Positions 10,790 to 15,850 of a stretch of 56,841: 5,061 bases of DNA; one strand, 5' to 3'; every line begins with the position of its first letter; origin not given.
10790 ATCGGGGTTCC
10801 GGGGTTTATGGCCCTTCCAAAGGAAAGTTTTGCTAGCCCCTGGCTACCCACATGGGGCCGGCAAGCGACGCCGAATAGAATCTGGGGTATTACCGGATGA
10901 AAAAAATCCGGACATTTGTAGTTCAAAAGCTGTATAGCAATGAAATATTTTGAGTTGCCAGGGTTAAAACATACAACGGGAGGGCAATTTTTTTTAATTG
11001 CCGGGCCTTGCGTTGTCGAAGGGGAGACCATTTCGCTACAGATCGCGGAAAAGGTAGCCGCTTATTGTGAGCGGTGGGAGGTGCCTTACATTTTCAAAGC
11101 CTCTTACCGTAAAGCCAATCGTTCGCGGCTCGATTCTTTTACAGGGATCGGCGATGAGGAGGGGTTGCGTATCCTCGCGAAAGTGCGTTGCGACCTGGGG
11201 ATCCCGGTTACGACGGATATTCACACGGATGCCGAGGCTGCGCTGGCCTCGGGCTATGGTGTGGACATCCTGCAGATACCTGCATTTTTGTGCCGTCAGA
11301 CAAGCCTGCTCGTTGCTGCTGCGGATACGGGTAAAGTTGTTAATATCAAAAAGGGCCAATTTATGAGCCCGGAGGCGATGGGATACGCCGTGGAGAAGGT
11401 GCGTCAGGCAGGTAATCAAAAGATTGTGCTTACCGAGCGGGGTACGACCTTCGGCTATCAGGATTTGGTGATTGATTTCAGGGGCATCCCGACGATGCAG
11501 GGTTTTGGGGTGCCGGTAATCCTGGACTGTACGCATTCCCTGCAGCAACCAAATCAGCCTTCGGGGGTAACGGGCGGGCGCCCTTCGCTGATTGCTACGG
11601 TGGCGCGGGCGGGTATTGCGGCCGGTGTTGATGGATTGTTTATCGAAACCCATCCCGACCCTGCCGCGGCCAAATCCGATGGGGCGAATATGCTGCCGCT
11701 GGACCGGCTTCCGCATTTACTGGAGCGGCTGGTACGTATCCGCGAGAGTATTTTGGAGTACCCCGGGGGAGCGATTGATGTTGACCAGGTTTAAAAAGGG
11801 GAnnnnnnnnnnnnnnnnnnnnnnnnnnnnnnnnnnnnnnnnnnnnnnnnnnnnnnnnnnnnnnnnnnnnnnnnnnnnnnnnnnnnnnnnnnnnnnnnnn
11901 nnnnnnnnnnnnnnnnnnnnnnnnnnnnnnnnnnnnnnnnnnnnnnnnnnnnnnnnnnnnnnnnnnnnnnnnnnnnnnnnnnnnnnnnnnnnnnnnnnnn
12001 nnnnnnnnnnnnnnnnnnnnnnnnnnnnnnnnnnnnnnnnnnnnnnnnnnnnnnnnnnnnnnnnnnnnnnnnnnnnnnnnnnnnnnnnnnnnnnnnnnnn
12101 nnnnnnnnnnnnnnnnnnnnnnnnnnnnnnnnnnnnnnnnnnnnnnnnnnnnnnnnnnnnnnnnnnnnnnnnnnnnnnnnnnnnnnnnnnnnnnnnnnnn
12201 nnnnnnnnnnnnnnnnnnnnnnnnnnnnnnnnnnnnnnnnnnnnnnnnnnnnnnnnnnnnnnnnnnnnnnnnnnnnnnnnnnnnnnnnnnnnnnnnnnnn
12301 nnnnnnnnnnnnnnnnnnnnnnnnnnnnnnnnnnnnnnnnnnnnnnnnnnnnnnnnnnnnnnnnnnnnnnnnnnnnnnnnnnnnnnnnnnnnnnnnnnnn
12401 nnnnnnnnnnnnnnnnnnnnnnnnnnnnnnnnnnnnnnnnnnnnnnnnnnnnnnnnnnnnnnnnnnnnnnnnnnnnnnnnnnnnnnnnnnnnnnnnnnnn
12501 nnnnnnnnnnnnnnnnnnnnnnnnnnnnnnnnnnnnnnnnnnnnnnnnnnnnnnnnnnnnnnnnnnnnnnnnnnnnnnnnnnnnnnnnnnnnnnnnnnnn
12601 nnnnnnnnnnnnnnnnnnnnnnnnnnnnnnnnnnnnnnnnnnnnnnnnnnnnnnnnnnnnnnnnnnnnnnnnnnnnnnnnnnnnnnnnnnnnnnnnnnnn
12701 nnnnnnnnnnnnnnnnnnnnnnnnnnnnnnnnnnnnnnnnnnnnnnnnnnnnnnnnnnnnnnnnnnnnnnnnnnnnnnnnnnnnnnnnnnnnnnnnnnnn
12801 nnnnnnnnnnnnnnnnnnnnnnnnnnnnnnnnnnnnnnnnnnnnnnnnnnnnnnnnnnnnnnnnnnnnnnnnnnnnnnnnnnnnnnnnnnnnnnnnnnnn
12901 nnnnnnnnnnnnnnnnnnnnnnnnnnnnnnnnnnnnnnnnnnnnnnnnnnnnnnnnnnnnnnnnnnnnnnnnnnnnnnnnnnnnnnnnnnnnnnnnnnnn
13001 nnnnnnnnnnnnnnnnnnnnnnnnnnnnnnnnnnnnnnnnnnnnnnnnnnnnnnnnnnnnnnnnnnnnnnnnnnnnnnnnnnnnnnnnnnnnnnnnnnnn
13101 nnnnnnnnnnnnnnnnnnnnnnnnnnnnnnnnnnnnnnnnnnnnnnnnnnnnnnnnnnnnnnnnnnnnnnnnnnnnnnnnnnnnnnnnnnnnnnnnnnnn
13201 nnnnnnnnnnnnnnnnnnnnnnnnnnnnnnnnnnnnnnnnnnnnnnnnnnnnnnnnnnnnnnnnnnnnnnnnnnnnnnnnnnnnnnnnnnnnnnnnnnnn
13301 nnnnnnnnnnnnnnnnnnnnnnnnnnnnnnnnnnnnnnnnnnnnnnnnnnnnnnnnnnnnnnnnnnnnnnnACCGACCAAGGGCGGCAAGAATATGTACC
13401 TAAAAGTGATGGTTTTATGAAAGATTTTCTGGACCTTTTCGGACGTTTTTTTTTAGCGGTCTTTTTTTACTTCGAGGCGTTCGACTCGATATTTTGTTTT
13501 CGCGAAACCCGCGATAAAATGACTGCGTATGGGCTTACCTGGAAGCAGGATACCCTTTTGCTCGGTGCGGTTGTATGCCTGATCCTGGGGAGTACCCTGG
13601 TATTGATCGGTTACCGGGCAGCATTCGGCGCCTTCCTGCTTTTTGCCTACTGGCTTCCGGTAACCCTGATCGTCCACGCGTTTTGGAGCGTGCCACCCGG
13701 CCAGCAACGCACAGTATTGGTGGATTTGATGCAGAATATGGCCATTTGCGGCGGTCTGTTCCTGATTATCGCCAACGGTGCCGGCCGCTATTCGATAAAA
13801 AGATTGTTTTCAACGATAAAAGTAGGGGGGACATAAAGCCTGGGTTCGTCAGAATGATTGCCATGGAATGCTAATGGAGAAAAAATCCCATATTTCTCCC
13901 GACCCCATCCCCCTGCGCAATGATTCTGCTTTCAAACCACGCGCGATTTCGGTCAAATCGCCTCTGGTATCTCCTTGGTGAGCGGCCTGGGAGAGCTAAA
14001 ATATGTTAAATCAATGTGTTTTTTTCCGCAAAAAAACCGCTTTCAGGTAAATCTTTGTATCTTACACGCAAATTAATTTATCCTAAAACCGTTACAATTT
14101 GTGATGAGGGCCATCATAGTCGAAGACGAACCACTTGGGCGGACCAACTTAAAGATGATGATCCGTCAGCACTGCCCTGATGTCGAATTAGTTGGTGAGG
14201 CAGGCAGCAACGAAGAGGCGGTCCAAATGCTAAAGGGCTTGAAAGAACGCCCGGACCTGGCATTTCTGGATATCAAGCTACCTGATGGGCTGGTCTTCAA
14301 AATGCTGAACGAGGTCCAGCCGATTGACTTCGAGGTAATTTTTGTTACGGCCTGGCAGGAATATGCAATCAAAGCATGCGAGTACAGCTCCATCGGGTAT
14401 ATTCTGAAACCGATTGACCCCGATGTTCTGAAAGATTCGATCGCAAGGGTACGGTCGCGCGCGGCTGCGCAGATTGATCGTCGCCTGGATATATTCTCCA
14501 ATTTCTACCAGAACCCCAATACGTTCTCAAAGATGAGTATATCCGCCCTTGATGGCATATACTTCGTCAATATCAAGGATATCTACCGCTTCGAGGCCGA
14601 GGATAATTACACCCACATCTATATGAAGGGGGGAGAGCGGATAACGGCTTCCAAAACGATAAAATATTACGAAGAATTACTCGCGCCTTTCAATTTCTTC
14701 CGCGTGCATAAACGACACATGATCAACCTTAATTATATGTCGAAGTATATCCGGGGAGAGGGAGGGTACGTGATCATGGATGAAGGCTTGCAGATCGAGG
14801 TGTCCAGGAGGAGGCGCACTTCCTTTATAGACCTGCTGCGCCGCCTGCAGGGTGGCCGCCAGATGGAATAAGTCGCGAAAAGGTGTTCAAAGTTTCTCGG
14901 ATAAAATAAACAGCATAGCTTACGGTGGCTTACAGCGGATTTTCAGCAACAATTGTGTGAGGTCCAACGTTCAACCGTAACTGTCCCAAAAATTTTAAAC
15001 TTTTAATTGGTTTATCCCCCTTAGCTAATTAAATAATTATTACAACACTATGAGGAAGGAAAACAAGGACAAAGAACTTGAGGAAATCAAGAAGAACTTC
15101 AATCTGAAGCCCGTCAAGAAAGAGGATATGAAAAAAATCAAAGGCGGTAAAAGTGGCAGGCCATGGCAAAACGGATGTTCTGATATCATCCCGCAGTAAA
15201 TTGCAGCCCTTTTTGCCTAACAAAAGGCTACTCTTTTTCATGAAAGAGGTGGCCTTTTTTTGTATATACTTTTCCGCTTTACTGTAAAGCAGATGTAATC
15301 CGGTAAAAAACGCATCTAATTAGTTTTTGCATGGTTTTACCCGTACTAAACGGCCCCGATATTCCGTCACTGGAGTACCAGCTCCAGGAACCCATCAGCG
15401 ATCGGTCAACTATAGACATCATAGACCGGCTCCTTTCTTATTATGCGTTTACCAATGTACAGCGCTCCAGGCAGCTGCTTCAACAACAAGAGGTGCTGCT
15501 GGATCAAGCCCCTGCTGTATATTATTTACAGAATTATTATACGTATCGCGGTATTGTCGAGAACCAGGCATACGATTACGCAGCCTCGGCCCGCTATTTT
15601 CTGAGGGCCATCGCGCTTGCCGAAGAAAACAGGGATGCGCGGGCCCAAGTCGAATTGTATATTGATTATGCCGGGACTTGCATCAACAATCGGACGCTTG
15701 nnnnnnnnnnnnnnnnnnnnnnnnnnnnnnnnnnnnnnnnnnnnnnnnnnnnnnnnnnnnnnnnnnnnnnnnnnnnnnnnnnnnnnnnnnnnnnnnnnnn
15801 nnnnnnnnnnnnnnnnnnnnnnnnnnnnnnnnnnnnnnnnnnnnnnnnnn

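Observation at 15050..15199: Unannotated 49-aa precursor with a KIKGG leader and a 16-residue core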

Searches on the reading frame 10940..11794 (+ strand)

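Call 7: search_protein_families(library=pfam, proteins=[window:10940-11794:+], max_evalue=0.01)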
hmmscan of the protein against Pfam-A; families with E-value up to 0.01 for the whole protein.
window:10940-11794:+ (284 aa): 2 families
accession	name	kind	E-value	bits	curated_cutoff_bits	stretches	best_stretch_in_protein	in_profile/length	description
PF00793.26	DAHP_synth_1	-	5.6e-60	203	25.5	1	14-269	15-266/270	DAHP synthetase I family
PF03102.20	NeuB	-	0.0056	16.6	22.1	1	79-186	61-167/241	NeuB family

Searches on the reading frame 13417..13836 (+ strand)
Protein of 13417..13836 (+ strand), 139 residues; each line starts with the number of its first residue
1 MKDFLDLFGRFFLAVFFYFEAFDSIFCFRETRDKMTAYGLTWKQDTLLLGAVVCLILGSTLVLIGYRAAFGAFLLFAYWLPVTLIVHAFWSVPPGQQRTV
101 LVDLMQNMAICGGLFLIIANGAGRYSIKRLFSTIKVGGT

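Call 7: search_protein_families(library=pfam, proteins=[window:13417-13836:+], max_evalue=0.01)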
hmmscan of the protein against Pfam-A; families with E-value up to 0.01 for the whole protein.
window:13417-13836:+ (139 aa): 3 families
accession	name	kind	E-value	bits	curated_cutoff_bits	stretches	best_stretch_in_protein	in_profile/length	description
PF02077.20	SURF4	-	5.4e-11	43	27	1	51-127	179-260/267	SURF4 family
PF07681.17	DoxX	-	1.4e-07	32.4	23.6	1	6-88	2-85/85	DoxX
PF05514.17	HR_lesion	-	0.00019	22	22.6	1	57-118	75-136/138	HR-like lesion-inducing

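Call 8: search_protein_families(library=ncbifam, proteins=[window:13417-13836:+], max_evalue=1)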
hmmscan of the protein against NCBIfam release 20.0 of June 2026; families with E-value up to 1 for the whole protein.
window:13417-13836:+ (139 aa): 0 families

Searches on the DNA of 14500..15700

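Call 61: search_rna_families(source=window, start=14500, end=15700, threshold=evalue, max_evalue=1)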
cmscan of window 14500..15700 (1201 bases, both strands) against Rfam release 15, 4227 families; matches with E-value up to 1: 1.
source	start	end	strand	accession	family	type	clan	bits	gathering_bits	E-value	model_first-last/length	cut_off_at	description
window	15223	15261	+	RF04344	Plastid-psbA-3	Cis-reg;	CL00153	21.7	48.4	0.41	1-57/57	no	Plastid-psbA-3 3UTR RNA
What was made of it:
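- No Rfam family matches apart from a weak terminator-hairpin match (call 61).
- Tried and rejected: Rfam scan of 14500-15700 gave only a weak hairpin match to the terminator (call 61).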
